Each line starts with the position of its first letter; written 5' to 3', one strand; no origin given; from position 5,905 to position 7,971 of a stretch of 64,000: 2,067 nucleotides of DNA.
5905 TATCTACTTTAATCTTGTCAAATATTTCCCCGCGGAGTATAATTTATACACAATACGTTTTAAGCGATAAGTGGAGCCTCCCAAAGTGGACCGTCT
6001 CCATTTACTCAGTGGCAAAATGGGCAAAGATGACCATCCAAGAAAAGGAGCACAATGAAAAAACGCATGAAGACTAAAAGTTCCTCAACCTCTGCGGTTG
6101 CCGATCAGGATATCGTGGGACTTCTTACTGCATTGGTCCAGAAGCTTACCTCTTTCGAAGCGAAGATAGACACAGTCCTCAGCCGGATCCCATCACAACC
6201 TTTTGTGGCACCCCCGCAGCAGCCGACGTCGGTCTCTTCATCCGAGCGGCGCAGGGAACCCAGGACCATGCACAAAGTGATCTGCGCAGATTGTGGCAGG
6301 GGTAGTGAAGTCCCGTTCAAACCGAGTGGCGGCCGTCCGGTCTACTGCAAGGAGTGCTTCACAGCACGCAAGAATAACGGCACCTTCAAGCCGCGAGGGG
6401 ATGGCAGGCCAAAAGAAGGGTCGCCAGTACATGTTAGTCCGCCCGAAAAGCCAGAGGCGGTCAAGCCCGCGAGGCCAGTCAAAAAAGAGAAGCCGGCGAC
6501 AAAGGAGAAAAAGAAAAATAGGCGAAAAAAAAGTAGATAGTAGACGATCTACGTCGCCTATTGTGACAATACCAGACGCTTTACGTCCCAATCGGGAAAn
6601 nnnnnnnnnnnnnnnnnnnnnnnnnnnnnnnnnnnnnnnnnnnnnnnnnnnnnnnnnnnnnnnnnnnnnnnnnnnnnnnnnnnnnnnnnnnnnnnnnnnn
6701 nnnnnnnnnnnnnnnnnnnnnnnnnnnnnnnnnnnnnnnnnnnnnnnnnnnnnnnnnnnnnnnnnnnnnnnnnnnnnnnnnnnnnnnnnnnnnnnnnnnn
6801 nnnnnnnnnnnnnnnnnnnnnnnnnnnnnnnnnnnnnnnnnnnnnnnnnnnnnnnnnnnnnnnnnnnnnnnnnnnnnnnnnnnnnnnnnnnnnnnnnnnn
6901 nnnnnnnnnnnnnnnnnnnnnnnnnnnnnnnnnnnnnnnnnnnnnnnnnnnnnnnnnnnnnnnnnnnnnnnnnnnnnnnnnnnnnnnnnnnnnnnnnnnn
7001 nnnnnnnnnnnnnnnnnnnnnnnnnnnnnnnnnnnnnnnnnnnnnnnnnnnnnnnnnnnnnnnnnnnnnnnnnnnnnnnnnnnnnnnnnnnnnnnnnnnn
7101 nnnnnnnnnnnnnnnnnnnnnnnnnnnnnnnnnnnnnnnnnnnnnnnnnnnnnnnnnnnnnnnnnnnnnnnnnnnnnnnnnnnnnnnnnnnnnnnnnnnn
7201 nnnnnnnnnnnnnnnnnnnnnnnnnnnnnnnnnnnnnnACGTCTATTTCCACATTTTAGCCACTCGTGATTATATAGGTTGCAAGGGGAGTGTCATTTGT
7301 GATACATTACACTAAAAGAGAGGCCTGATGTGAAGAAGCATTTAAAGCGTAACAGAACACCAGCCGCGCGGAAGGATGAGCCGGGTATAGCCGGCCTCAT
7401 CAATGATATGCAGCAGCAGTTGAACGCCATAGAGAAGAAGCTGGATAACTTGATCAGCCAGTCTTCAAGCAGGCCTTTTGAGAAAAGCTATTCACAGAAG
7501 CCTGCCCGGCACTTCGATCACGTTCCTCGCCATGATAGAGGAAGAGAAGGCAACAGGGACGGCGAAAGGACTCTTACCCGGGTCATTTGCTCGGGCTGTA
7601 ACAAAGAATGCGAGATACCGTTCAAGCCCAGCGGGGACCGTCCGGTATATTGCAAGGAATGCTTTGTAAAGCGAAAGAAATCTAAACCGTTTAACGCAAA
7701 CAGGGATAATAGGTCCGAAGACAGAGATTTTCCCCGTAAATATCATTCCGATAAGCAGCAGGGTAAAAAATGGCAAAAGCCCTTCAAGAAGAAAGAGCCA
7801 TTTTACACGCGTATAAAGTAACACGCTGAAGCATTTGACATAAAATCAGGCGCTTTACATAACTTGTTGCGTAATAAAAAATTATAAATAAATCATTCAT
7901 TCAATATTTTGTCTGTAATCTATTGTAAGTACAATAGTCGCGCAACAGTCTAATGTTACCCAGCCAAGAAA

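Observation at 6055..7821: Paralogous lysine-rich C4 zinc-ribbon proteins flanking an RNase D-like exonuclease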

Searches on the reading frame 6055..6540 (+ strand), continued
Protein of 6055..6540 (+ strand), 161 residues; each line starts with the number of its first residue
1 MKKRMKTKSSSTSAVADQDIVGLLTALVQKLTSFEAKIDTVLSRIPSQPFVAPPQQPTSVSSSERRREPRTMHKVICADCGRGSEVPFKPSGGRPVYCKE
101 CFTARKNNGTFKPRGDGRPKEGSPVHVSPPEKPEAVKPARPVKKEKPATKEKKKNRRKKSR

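Call 22: search_protein_families(library=pfam, alignment_id=A4, max_evalue=0.001)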
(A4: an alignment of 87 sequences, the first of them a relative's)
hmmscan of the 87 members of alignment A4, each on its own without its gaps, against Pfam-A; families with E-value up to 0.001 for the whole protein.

A. member 1, L013:4680-4934:+ (85 aa): 0 families

B. families by the number of members that match (of 87 scanned): 139 families (the first 25 are shown)
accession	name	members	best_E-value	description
PF01926.29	MMR_HSR1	6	2.3e-09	50S ribosome-binding GTPase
PF00009.33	GTP_EFTU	5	1.1e-65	Elongation factor Tu GTP binding domain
PF00679.30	EFG_C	5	1.3e-26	Elongation factor G C-terminus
PF22042.2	EF-G_D2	5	2.1e-15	Elongation factor G domain 2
PF03144.31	GTP_EFTU_D2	5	5.1e-15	Elongation factor Tu domain 2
PF21018.2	BipA_C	4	2.8e-45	TypA/BipA C-terminal domain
PF01612.26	DNA_pol_A_exo1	4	3e-36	3'-5' exonuclease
PF00570.28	HRDC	4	1.1e-16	HRDC domain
PF00472.26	RF-1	3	1.1e-24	RF-1 domain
PF03486.20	HI0933_like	2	1e-83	HI0933-like protein Rossmann domain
PF00005.33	ABC_tran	2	2.1e-55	ABC transporter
PF22780.1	HI0933_like_1st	2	5.4e-39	HI0933-like protein barrel and H2TH domain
PF00515.34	TPR_1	2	1.9e-30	Tetratricopeptide repeat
PF13431.12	TPR_17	2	8.4e-30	Tetratricopeptide repeat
PF07719.23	TPR_2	2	1.3e-29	Tetratricopeptide repeat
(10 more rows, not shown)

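Call 24: search_protein_families(library=pfam, proteins=[L058:3331-5166:+, L027:7947-9902:+, L024:2562-2954:+, L023:635-2206:+, L003:9059-9799:+, L013:4680-4934:+, L015:10596-10781:+, L033:3408-4676:+, L036:9762-9962:+, L069:10575-11720:+], max_evalue=0.0001)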
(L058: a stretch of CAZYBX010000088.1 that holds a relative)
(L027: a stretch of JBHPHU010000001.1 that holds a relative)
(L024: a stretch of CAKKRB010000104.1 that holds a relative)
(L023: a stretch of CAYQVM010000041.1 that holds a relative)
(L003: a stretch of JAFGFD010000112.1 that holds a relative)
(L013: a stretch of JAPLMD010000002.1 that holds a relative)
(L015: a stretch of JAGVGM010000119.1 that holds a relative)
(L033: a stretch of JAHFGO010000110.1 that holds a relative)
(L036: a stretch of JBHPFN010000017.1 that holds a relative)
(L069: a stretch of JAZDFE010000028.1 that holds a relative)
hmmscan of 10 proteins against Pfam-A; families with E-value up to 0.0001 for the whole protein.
L058:3331-5166:+ (612 aa): 6 families
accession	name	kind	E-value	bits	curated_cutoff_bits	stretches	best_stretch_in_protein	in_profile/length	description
PF00009.33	GTP_EFTU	-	5.4e-53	179.8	26.5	1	8-196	1-184/188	Elongation factor Tu GTP binding domain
PF21018.2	BipA_C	-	2.8e-45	153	23.8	1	489-597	1-109/110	TypA/BipA C-terminal domain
PF00679.30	EFG_C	-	4.4e-20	71.9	27.9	1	401-485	2-86/89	Elongation factor G C-terminus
PF03144.31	GTP_EFTU_D2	-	1.1e-10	42.2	30.3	1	223-293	1-73/73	Elongation factor Tu domain 2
PF22042.2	EF-G_D2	-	1.4e-08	35.2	27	1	208-293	1-82/84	Elongation factor G domain 2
PF01926.29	MMR_HSR1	-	4.4e-08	33.7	21.9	1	13-133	2-113/113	50S ribosome-binding GTPase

L027:7947-9902:+ (652 aa): 5 families
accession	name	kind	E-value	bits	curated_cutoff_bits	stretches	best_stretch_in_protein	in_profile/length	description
PF12704.14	MacB_PCD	-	4e-46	158.4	27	1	269-492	1-207/207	MacB-like periplasmic core domain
PF00005.33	ABC_tran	-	4e-33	115.3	25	1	21-167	1-136/137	ABC transporter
PF02687.27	FtsX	-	3.7e-20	72.6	25.5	1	532-645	2-120/120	FtsX-like permease C-terminal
PF02463.25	SMC_N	-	3.7e-06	26.9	40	0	137-212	134-212/220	RecF/RecN/SMC N terminal domain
PF13304.12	AAA_21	-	1.2e-05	25.9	27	0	138-198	236-299/304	AAA domain, putative AbiEii toxin, Type IV TA system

L024:2562-2954:+ (131 aa): 1 family
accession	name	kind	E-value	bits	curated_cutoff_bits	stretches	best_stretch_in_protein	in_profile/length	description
PF00472.26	RF-1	-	4e-24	85.2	35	1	15-123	5-114/116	RF-1 domain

L023:635-2206:+ (524 aa): 2 families
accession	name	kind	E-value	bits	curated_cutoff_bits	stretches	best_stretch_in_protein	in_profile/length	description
PF02310.24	B12-binding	-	2.7e-11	43.8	32.1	1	34-147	15-120/121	B12 binding domain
PF04055.27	Radical_SAM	-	6.1e-11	43.2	29.5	1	207-353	4-151/166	Radical SAM superfamily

L003:9059-9799:+ (247 aa): 1 family
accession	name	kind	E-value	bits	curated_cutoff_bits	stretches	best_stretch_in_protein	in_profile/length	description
PF00535.33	Glycos_transf_2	-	3e-18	66.7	23.3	1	7-168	2-165/168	Glycosyl transferase family 2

L013:4680-4934:+ (85 aa): 0 families

L015:10596-10781:+ (62 aa): 0 families

L033:3408-4676:+ (423 aa): 11 families
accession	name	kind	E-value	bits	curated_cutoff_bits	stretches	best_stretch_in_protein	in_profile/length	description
PF03486.20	HI0933_like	-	7.8e-81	271.5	50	1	9-412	2-243/244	HI0933-like protein Rossmann domain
PF22780.1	HI0933_like_1st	-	5.4e-39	134.1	27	1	196-359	1-165/165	HI0933-like protein barrel and H2TH domain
PF12831.13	FAD_oxidored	-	6.6e-15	55.8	27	1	9-167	1-144/416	FAD dependent oxidoreductase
PF07992.20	Pyr_redox_2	-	2.7e-14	53.7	26.1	2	8-44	1-38/291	Pyridine nucleotide-disulphide oxidoreductase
PF01266.30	DAO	-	2e-12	47.8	27.9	1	9-44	1-36/353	FAD dependent oxidoreductase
PF01134.28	GIDA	-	1.3e-11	44.7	22.1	0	9-39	1-31/391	Glucose inhibited division protein A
PF00890.30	FAD_binding_2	-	4.8e-10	39.6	20.4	1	9-47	1-39/414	FAD binding domain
PF00070.33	Pyr_redox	-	9.1e-10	39.4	22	0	10-43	2-35/82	Pyridine nucleotide-disulphide oxidoreductase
PF13738.12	Pyr_redox_3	-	6.6e-08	32.6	30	0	117-169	83-134/305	Pyridine nucleotide-disulphide oxidoreductase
PF13454.12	NAD_binding_9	-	2.6e-07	31.2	21.8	1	11-168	1-153/155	FAD-NAD(P)-binding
PF13450.12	NAD_binding_8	-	1.3e-05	25.8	21.9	1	12-44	1-33/68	NAD(P)-binding Rossmann-like domain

L036:9762-9962:+ (67 aa): 1 family
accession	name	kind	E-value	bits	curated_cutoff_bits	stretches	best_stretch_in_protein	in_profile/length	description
PF00313.28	CSD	-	1.2e-17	63.9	27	1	3-64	2-64/66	'Cold-shock' DNA-binding domain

L069:10575-11720:+ (382 aa): 2 families
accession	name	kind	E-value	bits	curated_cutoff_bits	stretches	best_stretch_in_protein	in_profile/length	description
PF01612.26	DNA_pol_A_exo1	-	6.4e-35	120.9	23.6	1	9-173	1-171/173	3'-5' exonuclease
PF00570.28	HRDC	-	8.1e-16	58.2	23.8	2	221-261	4-44/68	HRDC domain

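Call 35: predict_structure(alignment_id=A1)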
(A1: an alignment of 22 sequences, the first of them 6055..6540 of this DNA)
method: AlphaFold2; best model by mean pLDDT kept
length: 161 residues; sequences in the alignment: 22
mean_pLDDT: 68.4   pTM: 0.31
mean pLDDT of the five models: 68.4, 66.8, 66.0, 65.8, 64.8
residues with pLDDT >= 90: 43; 70-90: 27; 50-70: 53; < 50: 38
segments of 3 or more residues with pLDDT < 50: 58-64, 115-117, 133-135, 137-142, 152-155, 157-161
pLDDT, mean of each block of 10 residues (from residue 1): 56 64 90 91 70 53 60 93 93 90 85 55 51 47 50 49 36
secondary structure, 60 per line:
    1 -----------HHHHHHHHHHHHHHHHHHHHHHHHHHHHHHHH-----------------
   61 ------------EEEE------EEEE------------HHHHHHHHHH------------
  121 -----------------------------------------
elements in order: H12-43 E73-76 E83-86 H99-108

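Call 60: find_encoding_contigs(protein=P0002, flank=5000, max_places=2)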
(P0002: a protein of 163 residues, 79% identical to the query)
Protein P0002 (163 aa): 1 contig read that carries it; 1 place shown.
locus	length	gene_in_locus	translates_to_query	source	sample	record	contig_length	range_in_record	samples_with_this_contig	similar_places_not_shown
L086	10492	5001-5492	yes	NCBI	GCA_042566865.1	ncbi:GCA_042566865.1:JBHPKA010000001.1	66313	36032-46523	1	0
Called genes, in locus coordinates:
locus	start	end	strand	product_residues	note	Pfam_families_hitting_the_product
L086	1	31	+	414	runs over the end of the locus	PF02275:CBAH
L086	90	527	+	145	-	PF00383:dCMP_cyt_deam_1, PF14437:MafB19-deam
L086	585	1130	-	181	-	PF03413:PepSY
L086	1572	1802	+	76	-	-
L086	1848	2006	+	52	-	-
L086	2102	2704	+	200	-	-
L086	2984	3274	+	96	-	PF02604:PhdYeFM_antitox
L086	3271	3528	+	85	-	PF05016:ParE_toxin, PF15781:ParE-like_toxin (weak)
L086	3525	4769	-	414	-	PF13472:Lipase_GDSL_2 (faint)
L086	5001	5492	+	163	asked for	PF23477:zf_Tbcl_2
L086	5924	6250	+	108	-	PF12900:Pyridox_ox_2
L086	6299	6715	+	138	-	PF07883:Cupin_2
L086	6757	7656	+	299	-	PF01370:Epimerase, PF04321:RmlD_sub_bind, PF02719:Polysacc_synt_2 (weak)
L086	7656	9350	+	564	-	PF02690:Na_Pi_cotrans, PF01895:PhoU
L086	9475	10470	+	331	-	PF11924:IAT_beta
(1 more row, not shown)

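Call 61: find_encoding_contigs(protein=P0001, flank=5000, max_places=2)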
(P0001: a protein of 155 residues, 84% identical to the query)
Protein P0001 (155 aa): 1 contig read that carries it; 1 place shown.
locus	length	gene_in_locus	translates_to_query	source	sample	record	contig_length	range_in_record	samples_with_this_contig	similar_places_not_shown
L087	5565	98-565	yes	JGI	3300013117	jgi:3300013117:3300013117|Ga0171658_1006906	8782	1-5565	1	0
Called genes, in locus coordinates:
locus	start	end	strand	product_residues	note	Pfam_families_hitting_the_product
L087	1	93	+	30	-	?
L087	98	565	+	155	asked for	PF23477:zf_Tbcl_2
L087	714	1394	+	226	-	PF03006:HlyIII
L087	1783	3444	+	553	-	PF02310:B12-binding (weak), PF04055:Radical_SAM (weak)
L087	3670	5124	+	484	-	PF07690:MFS_1, PF13347:MFS_2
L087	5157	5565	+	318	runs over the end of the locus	-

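Call 64: search_protein_families(library=pfam, proteins=[L063:9952-11613:+, L080:9953-10690:+, L052:9824-10456:+, L069:9908-10531:+, L050:261-884:+, L002:9878-10486:+], max_evalue=0.01)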
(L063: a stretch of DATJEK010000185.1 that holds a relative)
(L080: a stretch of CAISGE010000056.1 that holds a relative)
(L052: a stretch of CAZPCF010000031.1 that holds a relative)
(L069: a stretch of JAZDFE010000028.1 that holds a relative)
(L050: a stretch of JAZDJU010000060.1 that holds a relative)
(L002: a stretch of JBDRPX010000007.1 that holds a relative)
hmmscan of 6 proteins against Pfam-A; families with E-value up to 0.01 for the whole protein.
L063:9952-11613:+ (554 aa): 2 families
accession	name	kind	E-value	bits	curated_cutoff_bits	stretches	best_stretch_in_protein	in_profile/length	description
PF00535.33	Glycos_transf_2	-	1.7e-23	83.8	23.3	1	173-338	1-162/168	Glycosyl transferase family 2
PF13641.12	Glyco_tranf_2_3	-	8.2e-07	29.7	27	1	170-261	1-97/230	Glycosyltransferase like family 2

L080:9953-10690:+ (246 aa): 1 family
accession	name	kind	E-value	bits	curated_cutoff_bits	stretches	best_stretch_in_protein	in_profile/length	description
PF23477.1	zf_Tbcl_2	-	1.1e-16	60.6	27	1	137-172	2-37/37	Probable treble clef zinc finger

L052:9824-10456:+ (211 aa): 2 families
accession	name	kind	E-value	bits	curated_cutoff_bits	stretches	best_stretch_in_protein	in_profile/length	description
PF23477.1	zf_Tbcl_2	-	1.4e-17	63.5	27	1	130-166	1-37/37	Probable treble clef zinc finger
PF14599.11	zinc_ribbon_6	-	0.0095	16.3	27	1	123-162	19-54/59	Zinc-ribbon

L069:9908-10531:+ (208 aa): 1 family
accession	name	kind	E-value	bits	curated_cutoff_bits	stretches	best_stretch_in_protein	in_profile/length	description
PF23477.1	zf_Tbcl_2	-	1.9e-16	59.9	27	1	105-139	3-37/37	Probable treble clef zinc finger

L050:261-884:+ (208 aa): 1 family
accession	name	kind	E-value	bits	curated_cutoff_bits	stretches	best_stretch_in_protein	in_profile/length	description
PF23477.1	zf_Tbcl_2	-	5.5e-17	61.6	27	1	104-139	2-37/37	Probable treble clef zinc finger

L002:9878-10486:+ (203 aa): 1 family
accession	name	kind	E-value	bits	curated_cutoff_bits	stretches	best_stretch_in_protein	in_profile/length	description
PF23477.1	zf_Tbcl_2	-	2.2e-15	56.5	27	1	111-147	1-37/37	Probable treble clef zinc finger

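Call 73: list_cluster_members(proteins=[window:6055-6537:+, window:7330-7818:+, window:6600-7235:+, window:7974-8471:+, P0027])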
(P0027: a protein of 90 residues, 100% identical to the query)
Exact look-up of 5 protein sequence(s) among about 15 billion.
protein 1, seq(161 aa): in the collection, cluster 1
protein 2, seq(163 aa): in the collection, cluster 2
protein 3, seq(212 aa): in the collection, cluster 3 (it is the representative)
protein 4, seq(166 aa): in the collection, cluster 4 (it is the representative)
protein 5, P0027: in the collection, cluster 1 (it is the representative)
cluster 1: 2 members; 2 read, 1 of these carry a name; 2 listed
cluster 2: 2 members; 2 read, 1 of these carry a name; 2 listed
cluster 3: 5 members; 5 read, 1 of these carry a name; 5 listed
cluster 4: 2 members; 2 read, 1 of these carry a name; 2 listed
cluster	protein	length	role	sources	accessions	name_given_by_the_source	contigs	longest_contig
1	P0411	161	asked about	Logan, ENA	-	-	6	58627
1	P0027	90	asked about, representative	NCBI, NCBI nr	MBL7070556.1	MAG: hypothetical protein ISS26_00075 [Candidatus Omnitrophica bacterium] | hypothetical protein [Candidatus Omnitrophota bacterium]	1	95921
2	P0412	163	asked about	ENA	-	-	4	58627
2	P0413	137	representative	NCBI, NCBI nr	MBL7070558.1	MAG: hypothetical protein ISS26_00085 [Candidatus Omnitrophica bacterium] | hypothetical protein [Candidatus Omnitrophota bacterium]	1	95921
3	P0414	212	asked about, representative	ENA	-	-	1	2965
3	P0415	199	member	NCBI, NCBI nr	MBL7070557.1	MAG: 3'-5' exonuclease domain-containing protein 2 [Candidatus Omnitrophica bacterium] | 3'-5' exonuclease domain-containing protein 2 [Candidatus Omnitrophota bacterium]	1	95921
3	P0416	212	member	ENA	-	-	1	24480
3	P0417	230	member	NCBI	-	-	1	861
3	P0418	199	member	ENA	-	-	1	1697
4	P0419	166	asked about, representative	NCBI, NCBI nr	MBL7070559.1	MAG: NYN domain-containing protein [Candidatus Omnitrophica bacterium] | NYN domain-containing protein [Candidatus Omnitrophota bacterium]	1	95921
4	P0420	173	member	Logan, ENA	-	-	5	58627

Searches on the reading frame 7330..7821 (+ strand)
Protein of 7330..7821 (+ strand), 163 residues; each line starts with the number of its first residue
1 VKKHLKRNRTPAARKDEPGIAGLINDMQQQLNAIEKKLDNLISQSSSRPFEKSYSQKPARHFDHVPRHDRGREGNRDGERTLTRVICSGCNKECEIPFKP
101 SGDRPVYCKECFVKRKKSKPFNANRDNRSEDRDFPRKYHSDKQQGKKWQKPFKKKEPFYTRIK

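Call 3: search_protein_families(library=pfam, proteins=[window:7330-7821:+], max_evalue=1)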
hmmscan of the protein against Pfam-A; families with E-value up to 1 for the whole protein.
window:7330-7821:+ (163 aa): 3 families
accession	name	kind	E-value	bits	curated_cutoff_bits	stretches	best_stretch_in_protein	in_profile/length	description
PF23477.1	zf_Tbcl_2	-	6.9e-16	58.1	27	1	80-116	1-37/37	Probable treble clef zinc finger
PF24543.1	Usp-48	-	0.033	14.5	27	1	27-129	2-84/115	Usp-48 domain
PF14599.11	zinc_ribbon_6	-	0.19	12.1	27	1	80-111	25-53/59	Zinc-ribbon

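Call 4: search_protein_families(library=ncbifam, proteins=[window:7330-7821:+], max_evalue=1)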
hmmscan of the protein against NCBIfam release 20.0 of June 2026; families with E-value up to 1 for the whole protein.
window:7330-7821:+ (163 aa): 2 families
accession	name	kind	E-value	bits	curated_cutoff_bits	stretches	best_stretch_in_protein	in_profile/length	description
TIGR04272.1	cxxc_cxxc_Mbark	domain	3e-16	58.8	36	1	80-116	1-37/37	CxxC-x17-CxxC domain-containing protein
NF042916.1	IncP_KfrC_dom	domain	0.077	13.2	99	1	21-59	32-69/152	IncP plasmid survival protein KfrC family protein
